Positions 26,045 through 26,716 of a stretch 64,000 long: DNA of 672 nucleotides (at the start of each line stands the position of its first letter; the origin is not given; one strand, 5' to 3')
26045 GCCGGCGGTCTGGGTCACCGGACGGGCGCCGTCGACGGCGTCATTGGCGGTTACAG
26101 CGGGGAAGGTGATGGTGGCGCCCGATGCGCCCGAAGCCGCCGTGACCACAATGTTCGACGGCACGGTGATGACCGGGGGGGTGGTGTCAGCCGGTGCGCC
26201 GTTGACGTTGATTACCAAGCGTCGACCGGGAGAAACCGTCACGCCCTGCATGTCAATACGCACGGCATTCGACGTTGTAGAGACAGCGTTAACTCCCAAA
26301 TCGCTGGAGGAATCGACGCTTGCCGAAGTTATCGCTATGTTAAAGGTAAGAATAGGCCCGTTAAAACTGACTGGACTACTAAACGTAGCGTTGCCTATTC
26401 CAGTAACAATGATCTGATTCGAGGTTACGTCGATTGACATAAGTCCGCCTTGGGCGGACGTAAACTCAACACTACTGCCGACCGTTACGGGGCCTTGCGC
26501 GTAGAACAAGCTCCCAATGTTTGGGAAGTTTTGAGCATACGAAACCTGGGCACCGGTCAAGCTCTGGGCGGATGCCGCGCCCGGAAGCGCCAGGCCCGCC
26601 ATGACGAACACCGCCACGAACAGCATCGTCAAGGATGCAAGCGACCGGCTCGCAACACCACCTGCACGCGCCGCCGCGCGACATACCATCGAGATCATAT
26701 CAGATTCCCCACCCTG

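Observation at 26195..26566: Swapped, low-GC N-terminal tip domain on an otherwise host-like adhesin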

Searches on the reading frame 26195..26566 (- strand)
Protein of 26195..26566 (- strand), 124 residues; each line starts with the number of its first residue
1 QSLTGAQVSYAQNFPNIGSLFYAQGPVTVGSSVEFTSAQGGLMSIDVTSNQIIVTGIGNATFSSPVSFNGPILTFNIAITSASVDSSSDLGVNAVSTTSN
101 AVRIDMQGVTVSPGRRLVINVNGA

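Call 14: search_protein_representatives(protein=window:26195-26566:-)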
Query: 124 residues. Proteins with E-value up to 0.001 (for the whole library): 60; up to 1e-10: 4; up to 1e-30: 1. The best 60 are listed.
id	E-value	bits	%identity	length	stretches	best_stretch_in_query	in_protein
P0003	1.7e-53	195.4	81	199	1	1-122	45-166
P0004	7.3e-13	64.7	43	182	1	2-123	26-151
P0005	9.3e-13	64.3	43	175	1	1-123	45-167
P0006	3.4e-11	59.3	39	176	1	3-122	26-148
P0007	3.3e-10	56.1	33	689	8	22-71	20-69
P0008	2.5e-09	53.3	36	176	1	3-120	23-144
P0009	3.3e-09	52.9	42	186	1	3-121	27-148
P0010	3.5e-09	52.8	36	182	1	4-122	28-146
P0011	1.7e-08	50.6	31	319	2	2-121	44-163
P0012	2.1e-08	50.3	38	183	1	3-119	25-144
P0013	2.1e-08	50.3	35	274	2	2-120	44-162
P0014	6.2e-08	48.8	37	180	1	3-122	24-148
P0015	6.4e-08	48.8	41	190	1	3-122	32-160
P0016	1.0e-07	48.1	38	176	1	3-122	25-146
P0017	1.6e-07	47.5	32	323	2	3-111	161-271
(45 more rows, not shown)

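Call 17: find_encoding_contigs(protein=P0003, flank=10000)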
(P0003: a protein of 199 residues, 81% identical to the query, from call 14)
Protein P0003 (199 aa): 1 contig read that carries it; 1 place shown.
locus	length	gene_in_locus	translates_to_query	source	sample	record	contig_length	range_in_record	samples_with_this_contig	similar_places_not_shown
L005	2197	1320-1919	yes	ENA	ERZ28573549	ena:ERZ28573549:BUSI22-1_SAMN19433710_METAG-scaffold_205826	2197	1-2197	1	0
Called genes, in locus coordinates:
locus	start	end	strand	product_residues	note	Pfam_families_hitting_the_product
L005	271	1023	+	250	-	PF00239:Resolvase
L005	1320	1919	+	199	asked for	-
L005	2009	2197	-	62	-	?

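Call 18: find_encoding_contigs(protein=P0005, flank=10000)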
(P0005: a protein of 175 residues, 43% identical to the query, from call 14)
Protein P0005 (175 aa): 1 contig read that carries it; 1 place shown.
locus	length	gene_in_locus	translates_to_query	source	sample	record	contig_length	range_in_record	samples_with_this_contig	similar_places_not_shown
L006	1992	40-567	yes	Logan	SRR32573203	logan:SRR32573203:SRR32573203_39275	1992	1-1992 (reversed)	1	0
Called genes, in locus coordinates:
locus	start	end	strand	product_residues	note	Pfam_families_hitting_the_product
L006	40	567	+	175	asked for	-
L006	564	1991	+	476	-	?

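Call 26: search_protein_families(library=ncbifam, proteins=[P0003, P0004, P0006, P0008, P0009, P0010, P0011, P0017, window:26195-26566:-], max_evalue=0.1)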
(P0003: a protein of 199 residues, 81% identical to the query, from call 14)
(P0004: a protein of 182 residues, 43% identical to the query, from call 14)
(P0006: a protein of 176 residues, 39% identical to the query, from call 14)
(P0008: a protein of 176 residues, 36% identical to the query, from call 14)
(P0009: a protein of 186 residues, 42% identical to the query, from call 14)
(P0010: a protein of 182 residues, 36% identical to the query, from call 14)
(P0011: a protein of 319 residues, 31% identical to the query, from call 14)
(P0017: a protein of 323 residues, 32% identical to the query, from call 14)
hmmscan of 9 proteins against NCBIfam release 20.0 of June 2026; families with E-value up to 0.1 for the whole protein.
P0003 (199 aa): 0 families

P0004 (182 aa): 10 families
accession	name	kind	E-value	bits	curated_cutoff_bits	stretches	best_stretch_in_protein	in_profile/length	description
NF033554.9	floc_PepA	equivalog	1.9e-05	24.6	80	1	62-178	143-260/261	flocculation-associated PEP-CTERM protein PepA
NF038125.1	PEP_CTERM_THxN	subfamily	6e-05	22.7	85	1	146-178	214-246/246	THxN family PEP-CTERM protein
NF038129.1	PEP_NF038129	equivalog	0.00011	22.2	65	1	148-178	158-194/194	NF038129 family PEP-CTERM protein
NF041538.1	PEP_EDSA_1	subfamily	0.0002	21.1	100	1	151-178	280-307/307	EDSAP-1 family PEP-CTERM protein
TIGR02595.1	PEP_CTERM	domain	0.00092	19.9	16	1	155-178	1-23/24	PEP-CTERM sorting domain-containing protein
NF038124.1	PEP_CTERM_TLD_A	exception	0.0049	16.5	100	1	147-178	203-234/235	PEP_CTERM-anchored TLD domain-containing protein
NF038118.1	PEP_CTERM_CCXG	equivalog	0.0072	16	90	1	151-178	171-199/199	CCXG family PEP-CTERM protein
NF038120.1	PEP_CTERM_QFxxD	subfamily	0.0076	16.1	80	1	118-177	160-215/215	NF038120 family PEP-CTERM protein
NF041927.1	Xrt_dep_XDP1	equivalog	0.045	13.7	125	1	152-178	216-242/242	exosortase-dependent surface protein XDP1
TIGR03901.2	MYXO-CTERM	domain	0.055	13.9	20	0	153-178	7-32/34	MYXO-CTERM sorting domain-containing protein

P0006 (176 aa): 1 family
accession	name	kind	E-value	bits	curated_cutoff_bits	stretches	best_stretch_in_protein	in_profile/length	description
NF033465.3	PTPA-CTERM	subfamily_domain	0.011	15.9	29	1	154-173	2-20/26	PTPA-CTERM sorting domain-containing protein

P0008 (176 aa): 12 families
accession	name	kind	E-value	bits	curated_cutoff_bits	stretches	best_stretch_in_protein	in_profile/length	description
NF038125.1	PEP_CTERM_THxN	subfamily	1.9e-08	34.2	85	1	131-174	199-245/246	THxN family PEP-CTERM protein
NF033554.9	floc_PepA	equivalog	2.7e-07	30.7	80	1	57-175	150-260/261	flocculation-associated PEP-CTERM protein PepA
NF041927.1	Xrt_dep_XDP1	equivalog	8.2e-06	26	125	1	121-174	194-241/242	exosortase-dependent surface protein XDP1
NF041538.1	PEP_EDSA_1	subfamily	2.1e-05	24.4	100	1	152-175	284-307/307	EDSAP-1 family PEP-CTERM protein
TIGR02595.1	PEP_CTERM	domain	2.3e-05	24.9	16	1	152-175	1-23/24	PEP-CTERM sorting domain-containing protein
NF038120.1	PEP_CTERM_QFxxD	subfamily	0.00042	20.2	80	1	149-174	190-215/215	NF038120 family PEP-CTERM protein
NF033947.0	PEP-cistern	hypoth_equivalog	0.00071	19.4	60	1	145-174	166-195/195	cistern family PEP-CTERM protein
NF038118.1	PEP_CTERM_CCXG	equivalog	0.00086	19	90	1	150-174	174-198/199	CCXG family PEP-CTERM protein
TIGR03370.1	VPLPA-CTERM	domain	0.0016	18.4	25.35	1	155-176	4-25/25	VPLPA-CTERM sorting domain-containing protein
NF038124.1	PEP_CTERM_TLD_A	exception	0.0032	17.1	100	1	146-174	205-235/235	PEP_CTERM-anchored TLD domain-containing protein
NF038129.1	PEP_NF038129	equivalog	0.0036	17.2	65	1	125-174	143-193/194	NF038129 family PEP-CTERM protein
TIGR03901.2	MYXO-CTERM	domain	0.033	14.6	20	1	151-176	8-33/34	MYXO-CTERM sorting domain-containing protein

P0009 (186 aa): 13 families
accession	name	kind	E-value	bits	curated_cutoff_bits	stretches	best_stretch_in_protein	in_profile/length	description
NF038126.1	PEP_CTERM_FxDxF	subfamily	9.2e-09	35.7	50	1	73-177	66-165/165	FxDxF family PEP-CTERM protein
NF035944.1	PEPxxWA-CTERM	domain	3.3e-05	23.7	35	1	155-177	2-24/24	PEPxxWA-CTERM sorting domain-containing protein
TIGR02595.1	PEP_CTERM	domain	0.00078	20.1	16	1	154-177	1-21/24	PEP-CTERM sorting domain-containing protein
NF038129.1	PEP_NF038129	equivalog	0.0013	18.6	65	1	142-177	167-194/194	NF038129 family PEP-CTERM protein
NF038119.1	PEP_CTERM_MHFG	equivalog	0.0023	18.3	100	1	144-177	226-259/260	MHFG family PEP-CTERM protein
NF038124.1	PEP_CTERM_TLD_A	exception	0.0026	17.4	100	1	146-177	206-234/235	PEP_CTERM-anchored TLD domain-containing protein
NF038120.1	PEP_CTERM_QFxxD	subfamily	0.0072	16.2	80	1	150-177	189-214/215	NF038120 family PEP-CTERM protein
NF041538.1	PEP_EDSA_1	subfamily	0.0073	16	100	1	151-177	280-307/307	EDSAP-1 family PEP-CTERM protein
NF033947.0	PEP-cistern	hypoth_equivalog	0.018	14.8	60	1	149-176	168-195/195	cistern family PEP-CTERM protein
NF033554.9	floc_PepA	equivalog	0.02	14.7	80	0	91-178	180-261/261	flocculation-associated PEP-CTERM protein PepA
NF038125.1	PEP_CTERM_THxN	subfamily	0.02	14.5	85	1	144-176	213-245/246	THxN family PEP-CTERM protein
NF038118.1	PEP_CTERM_CCXG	equivalog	0.042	13.5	90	1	149-177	171-199/199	CCXG family PEP-CTERM protein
TIGR03370.1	VPLPA-CTERM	domain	0.092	12.8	25.35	1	157-177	4-24/25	VPLPA-CTERM sorting domain-containing protein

P0010 (182 aa): 0 families

P0011 (319 aa): 2 families
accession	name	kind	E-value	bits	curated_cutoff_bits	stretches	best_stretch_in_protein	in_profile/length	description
TIGR02595.1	PEP_CTERM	domain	0.0052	17.5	16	1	291-311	2-22/24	PEP-CTERM sorting domain-containing protein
NF041538.1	PEP_EDSA_1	subfamily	0.011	15.4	100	1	285-311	278-305/307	EDSAP-1 family PEP-CTERM protein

P0017 (323 aa): 9 families
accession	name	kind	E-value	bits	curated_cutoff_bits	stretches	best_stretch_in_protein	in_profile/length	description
NF035944.1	PEPxxWA-CTERM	domain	1.6e-08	34.3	35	1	288-311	1-24/24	PEPxxWA-CTERM sorting domain-containing protein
NF038126.1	PEP_CTERM_FxDxF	subfamily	7.6e-08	32.8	50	1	190-311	45-165/165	FxDxF family PEP-CTERM protein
NF038119.1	PEP_CTERM_MHFG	equivalog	4.9e-06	27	100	1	285-312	233-260/260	MHFG family PEP-CTERM protein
NF038129.1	PEP_NF038129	equivalog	4.2e-05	23.5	65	1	285-311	168-194/194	NF038129 family PEP-CTERM protein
NF038124.1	PEP_CTERM_TLD_A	exception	0.00013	21.6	100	1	283-312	206-235/235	PEP_CTERM-anchored TLD domain-containing protein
NF038120.1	PEP_CTERM_QFxxD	subfamily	0.0087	15.9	80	1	285-312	190-215/215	NF038120 family PEP-CTERM protein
NF038118.1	PEP_CTERM_CCXG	equivalog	0.031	13.9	90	1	285-311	173-199/199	CCXG family PEP-CTERM protein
NF041538.1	PEP_EDSA_1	subfamily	0.043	13.5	100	1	286-311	281-307/307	EDSAP-1 family PEP-CTERM protein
TIGR02595.1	PEP_CTERM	domain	0.06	14.2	16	1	288-312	1-23/24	PEP-CTERM sorting domain-containing protein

window:26195-26566:- (124 aa): 0 families

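Call 28: search_protein_families(library=pfam, proteins=[P0003, P0004, P0006, P0008, P0009, P0010, P0011, P0017, window:26195-26566:-], max_evalue=0.1)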
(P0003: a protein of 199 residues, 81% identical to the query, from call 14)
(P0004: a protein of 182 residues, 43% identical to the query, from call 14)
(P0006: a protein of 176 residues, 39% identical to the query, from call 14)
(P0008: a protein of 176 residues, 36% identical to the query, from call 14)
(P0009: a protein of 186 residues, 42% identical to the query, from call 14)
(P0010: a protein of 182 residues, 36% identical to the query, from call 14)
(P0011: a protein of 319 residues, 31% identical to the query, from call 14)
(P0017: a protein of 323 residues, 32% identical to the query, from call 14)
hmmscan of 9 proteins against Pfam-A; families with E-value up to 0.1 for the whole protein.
P0003 (199 aa): 1 family
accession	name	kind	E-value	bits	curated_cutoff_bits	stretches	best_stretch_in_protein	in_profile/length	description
PF06280.18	fn3_5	-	0.056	14.6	27.6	1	109-171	27-82/112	Fn3-like domain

P0004 (182 aa): 1 family
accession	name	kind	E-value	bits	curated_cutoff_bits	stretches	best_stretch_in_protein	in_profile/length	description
PF07589.16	PEP-CTERM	-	0.00029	21.3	20.7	1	154-177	1-24/24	PEP-CTERM motif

P0006 (176 aa): 0 families

P0008 (176 aa): 1 family
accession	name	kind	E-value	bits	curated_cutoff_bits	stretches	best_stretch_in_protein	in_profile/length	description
PF07589.16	PEP-CTERM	-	2e-05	24.9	20.7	1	151-173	1-24/24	PEP-CTERM motif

P0009 (186 aa): 1 family
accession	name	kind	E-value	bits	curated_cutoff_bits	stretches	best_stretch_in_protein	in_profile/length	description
PF07589.16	PEP-CTERM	-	0.00025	21.5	20.7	1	153-177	1-24/24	PEP-CTERM motif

P0010 (182 aa): 0 families

P0011 (319 aa): 1 family
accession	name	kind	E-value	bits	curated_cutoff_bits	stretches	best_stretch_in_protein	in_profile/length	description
PF07589.16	PEP-CTERM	-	1.3e-05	25.5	20.7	1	291-311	3-24/24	PEP-CTERM motif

P0017 (323 aa): 1 family
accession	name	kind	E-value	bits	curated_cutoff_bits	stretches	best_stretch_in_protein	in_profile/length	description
PF07589.16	PEP-CTERM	-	1.3e-06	28.6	20.7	1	287-311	1-24/24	PEP-CTERM motif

window:26195-26566:- (124 aa): 0 families

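Call 33: find_homologous_proteins(query=A2, max_evalue=0.000001)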
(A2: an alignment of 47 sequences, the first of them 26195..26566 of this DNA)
Query A2 (47 sequences) (124 aa, profile of the alignment): 24 proteins with E <= 0.000001 among 8000 candidates.
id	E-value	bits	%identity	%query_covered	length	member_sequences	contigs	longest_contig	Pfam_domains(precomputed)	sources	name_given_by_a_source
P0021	2.2e-54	201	30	98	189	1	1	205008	PF07589.17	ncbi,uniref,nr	ncbi:PEPxxWA-CTERM sorting domain-containing protein [Sandaracinobacter sp. RS1-74]|uniref:PEPxxWA-C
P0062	6.0e-52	193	28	96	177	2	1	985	PF07589.17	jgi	jgi:hypothetical protein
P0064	1.5e-47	179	37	86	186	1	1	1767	-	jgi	jgi:hypothetical protein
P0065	1.7e-44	169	31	98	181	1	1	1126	PF07589.17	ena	-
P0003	2.7e-43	165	81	98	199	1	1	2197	-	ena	-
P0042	2.2e-42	162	30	97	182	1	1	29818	PF07589.17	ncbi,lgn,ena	-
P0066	1.1e-39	153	25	98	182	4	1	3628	-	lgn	-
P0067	2.7e-37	146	36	86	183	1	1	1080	-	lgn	-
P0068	8.0e-34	134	21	94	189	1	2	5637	PF07589.17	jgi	jgi:hypothetical protein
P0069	1.4e-31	127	23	98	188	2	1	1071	PF07589.17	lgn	-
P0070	8.3e-28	115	28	95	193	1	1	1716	PF07589.17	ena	-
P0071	4.8e-27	112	33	75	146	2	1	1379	PF07589.17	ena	-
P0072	9.6e-27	111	26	98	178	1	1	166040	PF07589.17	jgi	jgi:hypothetical protein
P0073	1.7e-26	110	33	56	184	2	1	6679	PF07589.17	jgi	jgi:hypothetical protein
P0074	1.8e-26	110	27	87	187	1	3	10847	PF07589.17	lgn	-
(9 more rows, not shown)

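Call 40: search_protein_families(library=pfam, proteins=[L005:271-1023:+, L005:2009-2197:-], max_evalue=0.01)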
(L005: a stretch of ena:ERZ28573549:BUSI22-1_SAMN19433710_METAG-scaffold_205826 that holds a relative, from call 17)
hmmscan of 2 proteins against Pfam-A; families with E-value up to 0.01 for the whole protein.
L005:271-1023:+ (250 aa): 1 family
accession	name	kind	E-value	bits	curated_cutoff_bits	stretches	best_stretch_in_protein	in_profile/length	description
PF00239.26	Resolvase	-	5.2e-24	85.4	23.3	1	3-136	1-141/145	Resolvase, N terminal domain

L005:2009-2197:- (62 aa): 0 families

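Call 56: search_solved_structures(query=A2, max_evalue=10)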
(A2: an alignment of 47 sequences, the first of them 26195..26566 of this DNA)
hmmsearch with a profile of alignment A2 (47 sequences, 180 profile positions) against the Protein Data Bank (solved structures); distinct sequences matched with E-value up to 10: 11.
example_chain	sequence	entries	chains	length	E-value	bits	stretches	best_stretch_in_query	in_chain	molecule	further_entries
9xtu_L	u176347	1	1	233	0.38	13.1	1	33-63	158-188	C62 Fab-L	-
6h15_A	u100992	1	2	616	0.8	12.1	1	64-97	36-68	Low-density lipoprotein receptor-related protein 6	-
6h16_A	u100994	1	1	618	0.81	12.1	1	64-97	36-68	Low-density lipoprotein receptor-related protein 6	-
4a0p_A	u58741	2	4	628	0.84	12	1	64-97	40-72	LOW-DENSITY LIPOPROTEIN RECEPTOR-RELATED PROTEIN 6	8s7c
5gje_B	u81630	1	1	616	0.93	11.9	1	64-97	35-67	Low-density lipoprotein receptor-related protein 6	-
5fww_A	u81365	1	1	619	0.94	11.8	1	64-97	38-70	LOW-DENSITY LIPOPROTEIN RECEPTOR-RELATED PROTEIN 6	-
3s8v_A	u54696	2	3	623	0.95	11.8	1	64-97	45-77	Low-density lipoprotein receptor-related protein 6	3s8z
3s2k_A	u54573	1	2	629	0.98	11.8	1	64-97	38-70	Low-density lipoprotein receptor-related protein 6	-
8dvl_A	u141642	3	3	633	0.99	11.8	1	64-97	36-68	Low-density lipoprotein receptor-related protein 6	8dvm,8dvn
21kr_B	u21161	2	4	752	1.4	11.3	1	64-97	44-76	Low-density lipoprotein receptor-related protein 6,Serine/threonine-protein kinase mTOR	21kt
21ks_B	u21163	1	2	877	2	10.8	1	64-97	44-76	Low-density lipoprotein receptor-related protein 6,Serine/threonine-protein kinase mTOR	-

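Call 60: find_encoding_contigs(protein=P0064, flank=3000, max_places=2)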
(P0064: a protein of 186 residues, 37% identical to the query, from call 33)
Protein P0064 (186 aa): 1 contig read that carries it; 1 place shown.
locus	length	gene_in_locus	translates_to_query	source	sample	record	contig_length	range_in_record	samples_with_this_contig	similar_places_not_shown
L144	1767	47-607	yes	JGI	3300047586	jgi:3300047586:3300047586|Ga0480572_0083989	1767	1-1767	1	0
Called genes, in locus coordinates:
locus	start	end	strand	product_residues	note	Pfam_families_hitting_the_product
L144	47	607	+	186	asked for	-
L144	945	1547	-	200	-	-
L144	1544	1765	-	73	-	?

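Call 61: find_encoding_contigs(protein=P0067, flank=3000, max_places=2)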
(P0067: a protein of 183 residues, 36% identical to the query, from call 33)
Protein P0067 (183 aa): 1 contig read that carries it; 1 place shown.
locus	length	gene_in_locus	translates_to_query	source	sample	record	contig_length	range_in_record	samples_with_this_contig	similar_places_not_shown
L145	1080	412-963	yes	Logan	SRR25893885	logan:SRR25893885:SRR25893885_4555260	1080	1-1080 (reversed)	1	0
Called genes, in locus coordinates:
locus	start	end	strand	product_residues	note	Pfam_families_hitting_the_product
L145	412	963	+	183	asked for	-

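Call 76: predict_structure(alignment_id=A3)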
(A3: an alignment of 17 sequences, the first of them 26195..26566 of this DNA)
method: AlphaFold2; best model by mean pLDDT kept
length: 124 residues; sequences in the alignment: 17
mean_pLDDT: 92.3   pTM: 0.86
mean pLDDT of the five models: 92.3, 91.7, 91.5, 90.5, 89.0
residues with pLDDT >= 90: 97; 70-90: 26; 50-70: 1; < 50: 0
segments of 3 or more residues with pLDDT < 50: none
pLDDT, mean of each block of 10 residues (from residue 1): 94 79 92 90 96 97 82 96 97 94 94 98 91
secondary structure, 60 per line:
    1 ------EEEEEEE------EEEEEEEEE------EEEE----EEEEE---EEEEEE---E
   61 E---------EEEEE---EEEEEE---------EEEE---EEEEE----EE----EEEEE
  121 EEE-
elements in order: E7-13 E20-28 E35-38 E43-47 E51-56 E71-75 E79-84 E94-97 E101-105 E116-123

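Call 78: fold_search(model_id=the predicted structure, library=pdb)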
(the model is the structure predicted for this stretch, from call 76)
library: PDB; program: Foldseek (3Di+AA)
matches with E <= 10: 509; with E <= 0.001: 0
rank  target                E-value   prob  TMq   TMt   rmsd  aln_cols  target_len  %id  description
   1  7xr2_a                4.9e-02  0.90  0.41  0.22   9.9       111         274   17  3.1 Angstrom cryoEM icosahedral reconstruction of mud crab reovirus (released 2023-04-19)
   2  6j0n_b                1.4e-01  0.10  0.22  0.14  19.6       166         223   11  Cryo-EM Structure of an Extracellular Contractile Injection System, baseplate in extended state, refined in C6 symmetr (released 2019-04-10)
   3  8k7v_A                3.1e-01  0.06  0.19  0.05  15.6       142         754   10  the alpha-galactosidase 5 with inhibitor ABP2 (released 2024-07-31)
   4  8k1a_C                3.1e-01  0.05  0.18  0.05  15.6       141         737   10  the wild-typed alpha-galactosidase 5 (released 2024-07-17)
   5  4jfv_D                3.3e-01  0.41  0.33  0.13   5.9        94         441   16  Crystal structure of a bacterial fucosidase with iminosugar inhibitor (2S,3S,4R,5S)-2-[N-(methylferrocene)]aminoethyl- (released 2013-09-18)
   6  9h6g_B                3.4e-01  0.54  0.34  0.07   5.2        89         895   12  Inactive Bacteroides ovatus GH98 endoxylanase E361A in complex with arabino-xylooligosaccharide (released 2025-11-05)
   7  6svl_N                3.4e-01  0.20  0.30  0.30  14.7       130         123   15  human Myeloid-derived growth factor (MYDGF) in complex with neutralizing Fab (released 2019-11-27)
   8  5no8_A                3.4e-01  0.09  0.24  0.08  14.6       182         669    8  Polysaccharide Lyase BACCELL_00875 (released 2017-06-28)
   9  9h6g_A                4.2e-01  0.54  0.35  0.07   5.7        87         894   14  Inactive Bacteroides ovatus GH98 endoxylanase E361A in complex with arabino-xylooligosaccharide (released 2025-11-05)
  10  9eu2_C                4.5e-01  0.41  0.34  0.13   4.6       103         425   12  GH29A alpha-L-fucosidase (released 2025-03-05)
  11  7b5h_AK               4.5e-01  0.07  0.22  0.13  19.7       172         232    8  Cryo-EM structure of the contractile injection system base plate from Anabaena PCC7120 (released 2022-02-23)
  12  9eu2_D                5.0e-01  0.38  0.34  0.13   4.6       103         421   12  GH29A alpha-L-fucosidase (released 2025-03-05)
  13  5xsv_B                5.0e-01  0.28  0.28  0.10   7.8        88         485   15  Crystal structure of an archaeal chitinase in the ligand-free form (released 2018-05-02)
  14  5xsv_A                5.0e-01  0.28  0.28  0.10   7.8        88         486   15  Crystal structure of an archaeal chitinase in the ligand-free form (released 2018-05-02)
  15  6svk_B                5.0e-01  0.11  0.26  0.24  13.6       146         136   16  human Myeloid-derived growth factor (MYDGF) (released 2019-11-27)
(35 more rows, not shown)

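Call 83: search_protein_families(library=ncbifam, alignment_id=A2, max_evalue=0.001)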
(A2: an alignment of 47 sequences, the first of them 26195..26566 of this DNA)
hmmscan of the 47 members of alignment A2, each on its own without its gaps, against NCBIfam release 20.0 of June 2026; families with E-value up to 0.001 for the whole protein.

A. member 1, window:26195-26566:- (124 aa): 0 families

B. families by the number of members that match (of 47 scanned): 16 families
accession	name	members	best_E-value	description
NF038129.1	PEP_NF038129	24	9.7e-09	NF038129 family PEP-CTERM protein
NF038126.1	PEP_CTERM_FxDxF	20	2.4e-14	FxDxF family PEP-CTERM protein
NF033554.9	floc_PepA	19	2e-10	flocculation-associated PEP-CTERM protein PepA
TIGR02595.1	PEP_CTERM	19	8.3e-07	PEP-CTERM sorting domain-containing protein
NF038125.1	PEP_CTERM_THxN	16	4.5e-11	THxN family PEP-CTERM protein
NF041538.1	PEP_EDSA_1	15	4.3e-10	EDSAP-1 family PEP-CTERM protein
NF035944.1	PEPxxWA-CTERM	12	4.9e-15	PEPxxWA-CTERM sorting domain-containing protein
NF038120.1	PEP_CTERM_QFxxD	11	1.4e-07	NF038120 family PEP-CTERM protein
NF041927.1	Xrt_dep_XDP1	9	2.1e-06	exosortase-dependent surface protein XDP1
NF038118.1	PEP_CTERM_CCXG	9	3.6e-06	CCXG family PEP-CTERM protein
NF038119.1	PEP_CTERM_MHFG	8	1.9e-06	MHFG family PEP-CTERM protein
NF038124.1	PEP_CTERM_TLD_A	8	6.3e-06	PEP_CTERM-anchored TLD domain-containing protein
NF033947.0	PEP-cistern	8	4.8e-05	cistern family PEP-CTERM protein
TIGR03370.1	VPLPA-CTERM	3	1.6e-05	VPLPA-CTERM sorting domain-containing protein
NF033207.2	midcut_by_XrtH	1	2.1e-06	midcut-by-XrtH protein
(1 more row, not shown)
